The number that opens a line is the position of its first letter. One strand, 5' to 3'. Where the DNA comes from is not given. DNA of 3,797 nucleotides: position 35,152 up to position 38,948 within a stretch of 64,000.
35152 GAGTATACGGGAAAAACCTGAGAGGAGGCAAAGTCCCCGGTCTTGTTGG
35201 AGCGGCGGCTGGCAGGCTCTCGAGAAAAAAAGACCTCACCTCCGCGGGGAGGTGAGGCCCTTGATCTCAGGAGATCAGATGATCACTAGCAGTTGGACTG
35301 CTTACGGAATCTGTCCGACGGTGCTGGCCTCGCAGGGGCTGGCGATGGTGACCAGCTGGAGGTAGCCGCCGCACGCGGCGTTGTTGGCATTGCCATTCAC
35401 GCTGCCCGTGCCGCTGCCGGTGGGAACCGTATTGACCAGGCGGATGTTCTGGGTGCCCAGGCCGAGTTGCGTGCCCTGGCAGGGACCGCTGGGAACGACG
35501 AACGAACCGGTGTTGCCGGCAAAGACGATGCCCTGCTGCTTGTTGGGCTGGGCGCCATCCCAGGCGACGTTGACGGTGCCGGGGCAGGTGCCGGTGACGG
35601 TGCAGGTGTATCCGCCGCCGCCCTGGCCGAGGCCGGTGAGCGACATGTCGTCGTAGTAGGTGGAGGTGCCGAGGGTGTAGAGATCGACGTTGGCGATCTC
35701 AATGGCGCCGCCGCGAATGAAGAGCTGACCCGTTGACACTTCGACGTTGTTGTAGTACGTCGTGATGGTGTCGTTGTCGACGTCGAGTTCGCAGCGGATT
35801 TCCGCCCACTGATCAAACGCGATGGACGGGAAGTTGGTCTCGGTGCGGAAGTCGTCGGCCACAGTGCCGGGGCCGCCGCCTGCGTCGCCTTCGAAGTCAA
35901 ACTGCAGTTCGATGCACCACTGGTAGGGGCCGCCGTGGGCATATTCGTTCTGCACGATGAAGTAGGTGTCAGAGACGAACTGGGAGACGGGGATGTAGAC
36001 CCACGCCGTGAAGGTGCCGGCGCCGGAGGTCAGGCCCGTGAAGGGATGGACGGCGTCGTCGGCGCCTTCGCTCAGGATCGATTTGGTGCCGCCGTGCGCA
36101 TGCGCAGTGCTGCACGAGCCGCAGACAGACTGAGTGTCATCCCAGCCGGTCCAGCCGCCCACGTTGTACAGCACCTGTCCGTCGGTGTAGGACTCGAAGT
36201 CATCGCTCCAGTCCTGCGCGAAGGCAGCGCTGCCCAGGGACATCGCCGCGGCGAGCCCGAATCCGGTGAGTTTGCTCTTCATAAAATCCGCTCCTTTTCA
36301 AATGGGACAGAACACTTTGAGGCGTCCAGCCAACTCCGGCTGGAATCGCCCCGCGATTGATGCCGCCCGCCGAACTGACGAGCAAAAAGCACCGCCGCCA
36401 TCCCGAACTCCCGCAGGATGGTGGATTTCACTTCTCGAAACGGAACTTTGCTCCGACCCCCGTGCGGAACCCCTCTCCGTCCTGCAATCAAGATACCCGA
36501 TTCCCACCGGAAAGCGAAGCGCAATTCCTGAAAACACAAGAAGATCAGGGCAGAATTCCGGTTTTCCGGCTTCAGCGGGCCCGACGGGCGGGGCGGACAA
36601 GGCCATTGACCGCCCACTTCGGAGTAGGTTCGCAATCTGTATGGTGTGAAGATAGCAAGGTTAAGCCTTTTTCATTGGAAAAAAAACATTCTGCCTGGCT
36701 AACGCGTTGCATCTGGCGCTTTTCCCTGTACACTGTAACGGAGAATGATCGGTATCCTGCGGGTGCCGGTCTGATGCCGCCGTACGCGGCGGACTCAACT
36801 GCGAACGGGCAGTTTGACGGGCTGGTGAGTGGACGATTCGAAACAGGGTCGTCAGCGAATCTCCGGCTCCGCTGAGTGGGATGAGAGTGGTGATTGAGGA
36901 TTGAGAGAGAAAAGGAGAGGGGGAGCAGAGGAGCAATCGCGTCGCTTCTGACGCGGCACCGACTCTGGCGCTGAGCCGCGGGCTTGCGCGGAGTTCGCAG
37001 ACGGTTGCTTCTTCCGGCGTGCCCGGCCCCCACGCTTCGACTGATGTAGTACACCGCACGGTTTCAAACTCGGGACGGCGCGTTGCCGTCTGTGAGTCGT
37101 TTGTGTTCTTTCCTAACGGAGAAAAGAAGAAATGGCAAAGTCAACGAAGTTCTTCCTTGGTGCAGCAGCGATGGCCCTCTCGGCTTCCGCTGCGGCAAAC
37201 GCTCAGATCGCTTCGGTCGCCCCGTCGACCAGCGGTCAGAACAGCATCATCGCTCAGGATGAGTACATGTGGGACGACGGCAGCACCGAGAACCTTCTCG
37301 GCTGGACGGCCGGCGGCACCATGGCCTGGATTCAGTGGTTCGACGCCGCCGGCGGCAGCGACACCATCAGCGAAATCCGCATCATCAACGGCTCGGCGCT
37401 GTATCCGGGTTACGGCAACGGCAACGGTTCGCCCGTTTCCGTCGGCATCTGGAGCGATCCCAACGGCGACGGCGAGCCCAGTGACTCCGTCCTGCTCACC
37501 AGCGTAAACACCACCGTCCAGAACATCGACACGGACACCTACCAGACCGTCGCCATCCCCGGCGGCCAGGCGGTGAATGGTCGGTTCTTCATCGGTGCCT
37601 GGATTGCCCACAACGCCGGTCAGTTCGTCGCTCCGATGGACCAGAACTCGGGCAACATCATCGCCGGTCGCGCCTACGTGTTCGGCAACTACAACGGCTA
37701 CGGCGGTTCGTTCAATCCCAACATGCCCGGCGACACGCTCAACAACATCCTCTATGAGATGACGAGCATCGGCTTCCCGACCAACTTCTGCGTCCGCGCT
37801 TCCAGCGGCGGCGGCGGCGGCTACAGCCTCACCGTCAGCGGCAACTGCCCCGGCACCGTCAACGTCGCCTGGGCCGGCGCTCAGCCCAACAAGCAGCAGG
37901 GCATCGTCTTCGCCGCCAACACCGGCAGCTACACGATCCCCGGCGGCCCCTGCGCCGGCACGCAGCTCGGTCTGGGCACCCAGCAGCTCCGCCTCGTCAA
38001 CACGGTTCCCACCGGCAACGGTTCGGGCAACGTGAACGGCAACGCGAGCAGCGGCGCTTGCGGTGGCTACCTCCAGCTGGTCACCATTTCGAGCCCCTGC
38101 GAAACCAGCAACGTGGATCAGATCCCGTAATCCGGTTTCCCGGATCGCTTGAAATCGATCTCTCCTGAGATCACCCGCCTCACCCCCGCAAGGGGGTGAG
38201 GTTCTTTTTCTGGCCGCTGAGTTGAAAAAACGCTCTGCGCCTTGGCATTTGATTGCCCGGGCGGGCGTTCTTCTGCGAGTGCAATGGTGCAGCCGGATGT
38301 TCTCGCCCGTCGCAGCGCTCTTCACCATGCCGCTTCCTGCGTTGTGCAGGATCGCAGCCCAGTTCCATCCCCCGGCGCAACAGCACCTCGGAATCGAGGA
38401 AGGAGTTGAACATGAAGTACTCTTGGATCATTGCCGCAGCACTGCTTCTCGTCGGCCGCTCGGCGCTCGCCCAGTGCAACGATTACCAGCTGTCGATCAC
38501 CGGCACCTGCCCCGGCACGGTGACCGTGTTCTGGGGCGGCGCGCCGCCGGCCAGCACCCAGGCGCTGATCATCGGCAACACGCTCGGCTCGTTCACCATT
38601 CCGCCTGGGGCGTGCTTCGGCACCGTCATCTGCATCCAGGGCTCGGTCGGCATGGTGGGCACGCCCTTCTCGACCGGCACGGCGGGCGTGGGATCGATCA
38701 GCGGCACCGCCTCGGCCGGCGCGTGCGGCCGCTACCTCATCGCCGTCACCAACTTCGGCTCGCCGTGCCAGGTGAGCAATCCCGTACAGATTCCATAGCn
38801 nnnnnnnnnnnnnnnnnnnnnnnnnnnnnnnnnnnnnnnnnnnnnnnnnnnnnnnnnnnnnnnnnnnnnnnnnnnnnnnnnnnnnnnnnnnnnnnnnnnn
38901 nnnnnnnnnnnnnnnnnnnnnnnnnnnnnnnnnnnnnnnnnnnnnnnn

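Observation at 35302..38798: A modular ~100-aa C-terminal domain with invariant termini occurs 8 times in the window: candidate novel sorting or anchoring domain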

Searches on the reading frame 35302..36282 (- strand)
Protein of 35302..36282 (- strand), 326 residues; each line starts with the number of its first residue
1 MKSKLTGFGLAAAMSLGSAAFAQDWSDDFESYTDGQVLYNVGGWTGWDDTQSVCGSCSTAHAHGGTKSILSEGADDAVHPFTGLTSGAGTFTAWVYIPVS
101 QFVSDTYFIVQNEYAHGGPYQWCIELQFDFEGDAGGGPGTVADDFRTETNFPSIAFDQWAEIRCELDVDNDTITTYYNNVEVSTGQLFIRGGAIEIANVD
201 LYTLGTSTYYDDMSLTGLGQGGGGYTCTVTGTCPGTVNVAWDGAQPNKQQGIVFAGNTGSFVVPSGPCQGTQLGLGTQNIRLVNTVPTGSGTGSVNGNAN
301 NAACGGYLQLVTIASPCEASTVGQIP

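Call 6: search_protein_families(library=pfam, proteins=[window:35302-36282:-], max_evalue=1)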
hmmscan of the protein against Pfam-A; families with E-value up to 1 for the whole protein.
window:35302-36282:- (326 aa): 1 family
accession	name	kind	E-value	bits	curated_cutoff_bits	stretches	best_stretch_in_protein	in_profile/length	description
PF02018.23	CBM_4_9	-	0.016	16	25.9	1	28-125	8-100/136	Carbohydrate binding domain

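Call 7: search_protein_families(library=ncbifam, proteins=[window:35302-36282:-], max_evalue=1)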
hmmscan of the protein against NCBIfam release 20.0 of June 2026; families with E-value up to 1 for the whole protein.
window:35302-36282:- (326 aa): 1 family
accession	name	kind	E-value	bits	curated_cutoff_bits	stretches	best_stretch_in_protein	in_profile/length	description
NF000332.1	trim_DfrDGK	exception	0.23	11.3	300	1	143-177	118-153/161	DfrD/DfrG/DfrK family trimethoprim-resistant dihydrofolate reductase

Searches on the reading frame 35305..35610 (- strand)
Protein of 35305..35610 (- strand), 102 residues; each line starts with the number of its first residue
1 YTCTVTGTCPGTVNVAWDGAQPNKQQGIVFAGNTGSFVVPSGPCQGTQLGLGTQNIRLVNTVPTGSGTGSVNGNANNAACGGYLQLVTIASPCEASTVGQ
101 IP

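Call 22: search_protein_representatives(alignment_id=A1)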
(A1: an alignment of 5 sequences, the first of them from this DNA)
Query: 5 sequences, 103 profile positions. Proteins with E-value up to 0.001 (for the whole library): 1326; up to 1e-10: 428; up to 1e-30: 26. The best 150 are listed.
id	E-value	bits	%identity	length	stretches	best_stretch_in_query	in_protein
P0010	2.1e-42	159.9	-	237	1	1-103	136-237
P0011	2.4e-42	159.8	-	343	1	1-103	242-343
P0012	3.1e-41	156.2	-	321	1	1-103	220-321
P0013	1.5e-40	154.0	-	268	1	3-103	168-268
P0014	2.1e-40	153.5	-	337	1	2-103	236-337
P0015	9.9e-40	151.3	-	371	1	1-103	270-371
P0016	1.3e-37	144.5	-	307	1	3-103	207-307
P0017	9.8e-37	141.7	-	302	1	3-103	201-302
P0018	1.6e-36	141.0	-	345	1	2-103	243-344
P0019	3.0e-36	140.2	-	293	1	3-103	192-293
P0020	4.4e-36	139.6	-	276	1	1-103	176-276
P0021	6.9e-36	139.0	-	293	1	1-103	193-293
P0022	2.0e-34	134.3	-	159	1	1-103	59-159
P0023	4.6e-33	129.9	-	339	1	1-103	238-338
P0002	6.6e-33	129.4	-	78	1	26-103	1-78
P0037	3.0e-30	120.9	-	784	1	1-103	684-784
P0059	4.1e-27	110.8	-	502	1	3-103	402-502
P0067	4.7e-26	107.4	-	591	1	2-103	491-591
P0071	2.2e-25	105.3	-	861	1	2-103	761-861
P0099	1.9e-22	95.8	-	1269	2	2-103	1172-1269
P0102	3.2e-22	95.1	-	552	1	1-102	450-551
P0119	1.1e-20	90.2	-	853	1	2-102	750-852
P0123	2.1e-20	89.3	-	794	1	3-102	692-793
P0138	5.2e-19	84.8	-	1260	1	3-102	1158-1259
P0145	1.4e-18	83.4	-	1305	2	3-100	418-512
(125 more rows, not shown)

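Call 24: predict_structure(alignment_id=A1)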
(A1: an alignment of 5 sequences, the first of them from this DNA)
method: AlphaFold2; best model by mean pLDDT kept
length: 102 residues; sequences in the alignment: 5
mean_pLDDT: 72.5   pTM: 0.64
mean pLDDT of the five models: 72.5, 60.3, 59.7, 58.6, 48.8
residues with pLDDT >= 90: 4; 70-90: 61; 50-70: 27; < 50: 10
segments of 3 or more residues with pLDDT < 50: 47-56
pLDDT, mean of each block of 10 residues (from residue 1): 88 85 73 61 53 48 70 83 81 81 85
secondary structure, 60 per line:
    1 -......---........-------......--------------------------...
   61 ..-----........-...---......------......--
elements in order: E2-7 E11-18 E26-31 E58-62 E68-75 E83-88 E95-100

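Call 30: search_protein_families(library=pfam, alignment_id=A2, max_evalue=0.001)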
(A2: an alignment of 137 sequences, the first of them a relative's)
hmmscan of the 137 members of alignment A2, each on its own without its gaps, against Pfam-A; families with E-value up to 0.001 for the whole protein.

A. member 1, P0010 (237 aa): 0 families

B. families by the number of members that match (of 137 scanned): 26 families (the first 25 are shown)
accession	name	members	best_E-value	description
PF14312.12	FG-GAP_2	9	6.7e-102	FG-GAP repeat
PF13517.12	FG-GAP_3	5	5.9e-52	FG-GAP-like repeat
PF18998.6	Flg_new_2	5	2.6e-35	Divergent InlB B-repeat domain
PF01839.29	FG-GAP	5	5.4e-24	FG-GAP repeat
PF06739.17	SBBP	4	2.8e-43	Beta-propeller repeat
PF24681.1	Kelch_KLHDC2_KLHL20_DRC7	4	9.3e-24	KLHDC2/KLHL20/DRC7 Kelch-repeats domain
PF12768.13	Rax2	4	4.9e-09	Rax2 C-terminal beta propeller domain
PF13418.12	Kelch_4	4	3.9e-08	Galactose oxidase, central domain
PF14339.12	DUF4394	4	1.6e-06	Domain of unknown function (DUF4394)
PF13415.12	Kelch_3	3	2e-21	Galactose oxidase, central domain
PF13360.13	PQQ_2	3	6.5e-16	Outer membrane protein assembly factor BamB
PF13229.12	Beta_helix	3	2.7e-13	Right handed beta helix region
PF17164.10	DUF5122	3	2.3e-09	Domain of unknown function (DUF5122) beta-propeller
PF25778.1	DUF7948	2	7.7e-49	Domain of unknown function (DUF7948)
PF00082.27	Peptidase_S8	2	1.4e-41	Subtilase family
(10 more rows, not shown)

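Call 34: find_related_loci(query=A1, collection=genome_contigs, flank=6000)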
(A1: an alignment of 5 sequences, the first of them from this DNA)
Query A1 (102 aa) in genome_contigs; peptide patterns used: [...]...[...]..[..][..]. (x = any residue, [..] = any of these).
25 stretches matched a pattern; 22 encode a relative of the query (tblastn E <= 1e-3); 22 distinct loci.
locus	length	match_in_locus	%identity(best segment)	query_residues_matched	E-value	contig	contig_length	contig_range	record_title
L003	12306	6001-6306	76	1-102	3e-49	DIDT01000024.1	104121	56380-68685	MAG TPA_asm: Phycisphaerales bacterium UBA5793 UBA5793_contig_1059, whole genome shotgun sequence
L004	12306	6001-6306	77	1-102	1e-48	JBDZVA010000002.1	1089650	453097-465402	MAG: Planctomycetaceae bacterium isolate PE_seawater30 NODE_2_length_1089700, whole genome shotgun sequence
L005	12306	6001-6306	75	1-102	5e-49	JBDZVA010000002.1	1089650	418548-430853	MAG: Planctomycetaceae bacterium isolate PE_seawater30 NODE_2_length_1089700, whole genome shotgun sequence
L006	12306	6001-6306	75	1-102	3e-48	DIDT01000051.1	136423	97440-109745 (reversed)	MAG TPA_asm: Phycisphaerales bacterium UBA5793 UBA5793_contig_227, whole genome shotgun sequence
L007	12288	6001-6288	70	7-102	5e-41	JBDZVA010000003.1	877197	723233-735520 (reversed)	MAG: Planctomycetaceae bacterium isolate PE_seawater30 NODE_3_length_877197, whole genome shotgun sequence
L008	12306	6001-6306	65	2-102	8e-39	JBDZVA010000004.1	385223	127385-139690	MAG: Planctomycetaceae bacterium isolate PE_seawater30 NODE_4_length_385223, whole genome shotgun sequence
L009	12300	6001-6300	61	1-102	2e-34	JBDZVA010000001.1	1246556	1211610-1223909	MAG: Planctomycetaceae bacterium isolate PE_seawater30 NODE_1_length_1246556, whole genome shotgun sequence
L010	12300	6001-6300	57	4-102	6e-34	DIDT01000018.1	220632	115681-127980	MAG TPA_asm: Phycisphaerales bacterium UBA5793 UBA5793_contig_25, whole genome shotgun sequence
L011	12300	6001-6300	62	1-102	2e-33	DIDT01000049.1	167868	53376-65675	MAG TPA_asm: Phycisphaerales bacterium UBA5793 UBA5793_contig_245, whole genome shotgun sequence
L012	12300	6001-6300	62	1-102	6e-33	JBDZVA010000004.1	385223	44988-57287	MAG: Planctomycetaceae bacterium isolate PE_seawater30 NODE_4_length_385223, whole genome shotgun sequence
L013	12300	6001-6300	60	1-102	5e-32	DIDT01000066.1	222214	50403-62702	MAG TPA_asm: Phycisphaerales bacterium UBA5793 UBA5793_contig_86, whole genome shotgun sequence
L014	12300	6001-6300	61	1-102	9e-32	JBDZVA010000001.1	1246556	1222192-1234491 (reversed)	MAG: Planctomycetaceae bacterium isolate PE_seawater30 NODE_1_length_1246556, whole genome shotgun sequence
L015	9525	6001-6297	59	4-102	6e-32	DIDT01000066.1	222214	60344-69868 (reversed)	MAG TPA_asm: Phycisphaerales bacterium UBA5793 UBA5793_contig_86, whole genome shotgun sequence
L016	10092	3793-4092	60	1-102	3e-31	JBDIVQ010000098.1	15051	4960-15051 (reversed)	MAG: Phycisphaerae bacterium isolate Bin_17 NODE_1474_length_15051_cov_30.067274, whole genome shotgun sequence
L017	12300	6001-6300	57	1-102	6e-31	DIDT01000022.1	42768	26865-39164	MAG TPA_asm: Phycisphaerales bacterium UBA5793 UBA5793_contig_554, whole genome shotgun sequence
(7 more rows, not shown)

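Call 49: search_protein_families(library=ncbifam, alignment_id=A2, max_evalue=0.001)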
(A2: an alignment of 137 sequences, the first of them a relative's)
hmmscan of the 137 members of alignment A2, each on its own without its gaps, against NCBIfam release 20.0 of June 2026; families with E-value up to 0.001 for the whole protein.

A. member 1, P0010 (237 aa): 0 families

B. families by the number of members that match (of 137 scanned): 29 families (the first 25 are shown)
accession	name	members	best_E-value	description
NF041518.1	choice_anch_Q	5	2.4e-17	choice-of-anchor Q domain-containing protein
NF047494.1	Lepto_SBBP_lipo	4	6.8e-34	SBBP repeat beta-propeller lipoprotein, LipL53 family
TIGR03921.1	T7SS_mycosin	2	7.6e-40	type VII secretion-associated serine protease mycosin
NF033595.1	denti_PrtP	2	7.2e-27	dentilisin complex serine proteinase subunit PrtP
TIGR02608.1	delta_60_rpt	2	1.8e-07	delta-60 repeat domain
TIGR03895.1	protease_PatA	2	7.8e-07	PatA/PatG family cyanobactin maturation protease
NF009503.0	PRK12863.1-3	2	4.5e-05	YciI-like protein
TIGR02913.1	HAF_rpt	1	1.4e-32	HAF repeat protein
NF038231.1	MBL_Geo_Pelo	1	4e-17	GPMC system MBL fold metallohydrolase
NF047539.1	XAC2610_fam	1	7.5e-14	XAC2610-related protein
NF002553.0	PRK02113.1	1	1.1e-12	MBL fold metallo-hydrolase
NF009402.0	PRK12767.1-1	1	1.1e-11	carbamoyl phosphate synthase-like protein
NF038127.1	FDP_fam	1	1.9e-11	DVUA0089 family protein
TIGR03300.1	assembly_YfgL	1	3.1e-09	outer membrane protein assembly factor BamB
NF008351.0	PRK11138.1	1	7.2e-09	outer membrane protein assembly factor BamB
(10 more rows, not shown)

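Call 55: list_cluster_members(proteins=[P0119, P0138, P0099, P0145, P0067, P0037, P0102, P0123, P0071, P0059])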
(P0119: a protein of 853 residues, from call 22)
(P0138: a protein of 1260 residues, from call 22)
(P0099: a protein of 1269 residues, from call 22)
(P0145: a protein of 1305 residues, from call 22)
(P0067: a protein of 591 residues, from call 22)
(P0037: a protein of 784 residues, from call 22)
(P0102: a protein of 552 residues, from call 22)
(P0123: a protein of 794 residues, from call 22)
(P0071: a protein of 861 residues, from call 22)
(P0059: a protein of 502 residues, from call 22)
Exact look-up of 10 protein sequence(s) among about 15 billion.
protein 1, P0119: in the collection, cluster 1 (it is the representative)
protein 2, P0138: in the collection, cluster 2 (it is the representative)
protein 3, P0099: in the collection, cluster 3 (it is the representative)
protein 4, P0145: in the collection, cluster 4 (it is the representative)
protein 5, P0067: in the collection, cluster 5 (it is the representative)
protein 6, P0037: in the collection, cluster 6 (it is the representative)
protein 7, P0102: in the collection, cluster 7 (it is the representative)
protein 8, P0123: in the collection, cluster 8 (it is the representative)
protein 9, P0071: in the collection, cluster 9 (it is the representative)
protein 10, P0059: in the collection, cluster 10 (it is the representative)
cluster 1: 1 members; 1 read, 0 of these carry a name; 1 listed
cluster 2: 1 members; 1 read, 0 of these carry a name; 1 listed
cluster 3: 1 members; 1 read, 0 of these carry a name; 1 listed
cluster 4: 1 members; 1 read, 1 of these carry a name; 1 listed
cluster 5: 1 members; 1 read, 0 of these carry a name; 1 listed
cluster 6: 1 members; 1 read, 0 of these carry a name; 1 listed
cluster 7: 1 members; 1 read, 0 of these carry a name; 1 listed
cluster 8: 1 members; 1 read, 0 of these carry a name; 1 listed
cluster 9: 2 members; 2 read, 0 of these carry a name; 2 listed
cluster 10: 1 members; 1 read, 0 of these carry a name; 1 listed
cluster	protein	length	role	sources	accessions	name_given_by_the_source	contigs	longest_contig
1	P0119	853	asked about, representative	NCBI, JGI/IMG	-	-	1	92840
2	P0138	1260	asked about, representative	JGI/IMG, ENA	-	-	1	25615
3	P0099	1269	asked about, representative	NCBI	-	-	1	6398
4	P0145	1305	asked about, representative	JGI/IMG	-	hypothetical protein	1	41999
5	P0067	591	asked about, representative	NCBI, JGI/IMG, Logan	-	-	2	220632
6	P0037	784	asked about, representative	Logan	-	-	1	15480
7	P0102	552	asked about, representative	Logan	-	-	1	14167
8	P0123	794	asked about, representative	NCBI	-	-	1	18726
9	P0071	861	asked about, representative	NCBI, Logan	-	-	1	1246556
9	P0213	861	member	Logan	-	-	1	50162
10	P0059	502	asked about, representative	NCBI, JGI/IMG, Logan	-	-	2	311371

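Call 73: find_related_loci(query=A1, collection=metagenome_contigs, flank=10000)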
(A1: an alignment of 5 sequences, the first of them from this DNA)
Query A1 (102 aa) in metagenome_contigs; peptide patterns used: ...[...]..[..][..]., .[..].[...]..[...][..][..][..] (x = any residue, [..] = any of these).
92 stretches matched a pattern; 42 encode a relative of the query (tblastn E <= 1e-3); 42 distinct loci.
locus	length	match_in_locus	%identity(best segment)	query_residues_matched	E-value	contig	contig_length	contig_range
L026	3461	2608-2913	64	1-102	5e-40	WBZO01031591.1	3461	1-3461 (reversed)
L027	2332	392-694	61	1-102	6e-38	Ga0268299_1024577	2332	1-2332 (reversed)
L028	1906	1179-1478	62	1-102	7e-37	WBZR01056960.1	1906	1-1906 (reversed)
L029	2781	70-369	62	1-102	2e-36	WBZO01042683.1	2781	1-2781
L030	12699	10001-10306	64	1-102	2e-35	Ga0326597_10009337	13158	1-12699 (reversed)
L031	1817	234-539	59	1-101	5e-35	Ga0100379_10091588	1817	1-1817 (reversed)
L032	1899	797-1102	59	1-101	7e-35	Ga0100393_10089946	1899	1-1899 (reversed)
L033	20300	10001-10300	63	1-102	3e-33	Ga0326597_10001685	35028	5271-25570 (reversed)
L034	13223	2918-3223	56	1-102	4e-33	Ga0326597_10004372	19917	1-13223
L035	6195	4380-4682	53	1-102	7e-32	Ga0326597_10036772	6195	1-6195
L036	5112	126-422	53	1-102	1e-30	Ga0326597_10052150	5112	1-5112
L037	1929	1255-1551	53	1-102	1e-30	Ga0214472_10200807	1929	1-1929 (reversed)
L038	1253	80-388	60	2-102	2e-30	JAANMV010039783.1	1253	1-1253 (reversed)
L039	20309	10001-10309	57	1-102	5e-29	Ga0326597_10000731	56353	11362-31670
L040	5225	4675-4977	47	1-102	1e-28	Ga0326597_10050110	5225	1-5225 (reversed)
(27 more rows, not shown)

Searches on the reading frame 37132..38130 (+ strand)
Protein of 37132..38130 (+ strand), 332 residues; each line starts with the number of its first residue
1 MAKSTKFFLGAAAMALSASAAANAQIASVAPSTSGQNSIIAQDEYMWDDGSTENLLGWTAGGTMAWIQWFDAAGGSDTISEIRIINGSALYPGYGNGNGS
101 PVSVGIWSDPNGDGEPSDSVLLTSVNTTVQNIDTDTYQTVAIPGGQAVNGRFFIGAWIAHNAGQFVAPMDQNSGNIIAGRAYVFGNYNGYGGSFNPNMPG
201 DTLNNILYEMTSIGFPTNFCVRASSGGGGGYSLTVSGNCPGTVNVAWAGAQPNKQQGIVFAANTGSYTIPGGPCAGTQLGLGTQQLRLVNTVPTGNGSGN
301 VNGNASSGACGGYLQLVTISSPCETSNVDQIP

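Call 6: search_protein_families(library=pfam, proteins=[window:37132-38130:+], max_evalue=1)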
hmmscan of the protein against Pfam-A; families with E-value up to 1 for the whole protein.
window:37132-38130:+ (332 aa): 0 families

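Call 7: search_protein_families(library=ncbifam, proteins=[window:37132-38130:+], max_evalue=1)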
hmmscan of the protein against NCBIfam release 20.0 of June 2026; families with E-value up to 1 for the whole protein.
window:37132-38130:+ (332 aa): 1 family
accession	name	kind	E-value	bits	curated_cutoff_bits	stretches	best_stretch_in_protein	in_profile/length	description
TIGR01382.1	PfpI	subfamily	0.077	12.5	139.05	1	124-147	50-73/169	DJ-1/PfpI/YhbO family deglycase/protease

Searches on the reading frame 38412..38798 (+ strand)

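Call 6: search_protein_families(library=pfam, proteins=[window:38412-38798:+], max_evalue=1)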
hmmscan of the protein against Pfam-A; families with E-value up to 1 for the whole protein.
window:38412-38798:+ (128 aa): 0 families

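Call 7: search_protein_families(library=ncbifam, proteins=[window:38412-38798:+], max_evalue=1)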
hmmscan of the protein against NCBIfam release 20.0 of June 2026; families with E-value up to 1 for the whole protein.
window:38412-38798:+ (128 aa): 1 family
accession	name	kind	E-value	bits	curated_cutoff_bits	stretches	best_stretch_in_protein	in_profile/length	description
NF033158.1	Myrrcad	domain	0.2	11.2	33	1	50-63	5-18/36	MyrrCad domain-containing protein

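Call 83: search_protein_families(library=pfam, proteins=[window:38478-38795:+], max_evalue=10)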
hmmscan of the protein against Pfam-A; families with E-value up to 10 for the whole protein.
seq(106 aa): 1 family
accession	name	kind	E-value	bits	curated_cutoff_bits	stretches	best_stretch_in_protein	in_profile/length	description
PF00947.25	Pico_P2A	-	3.4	8.2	26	1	36-62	82-108/127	Picornavirus core protein 2A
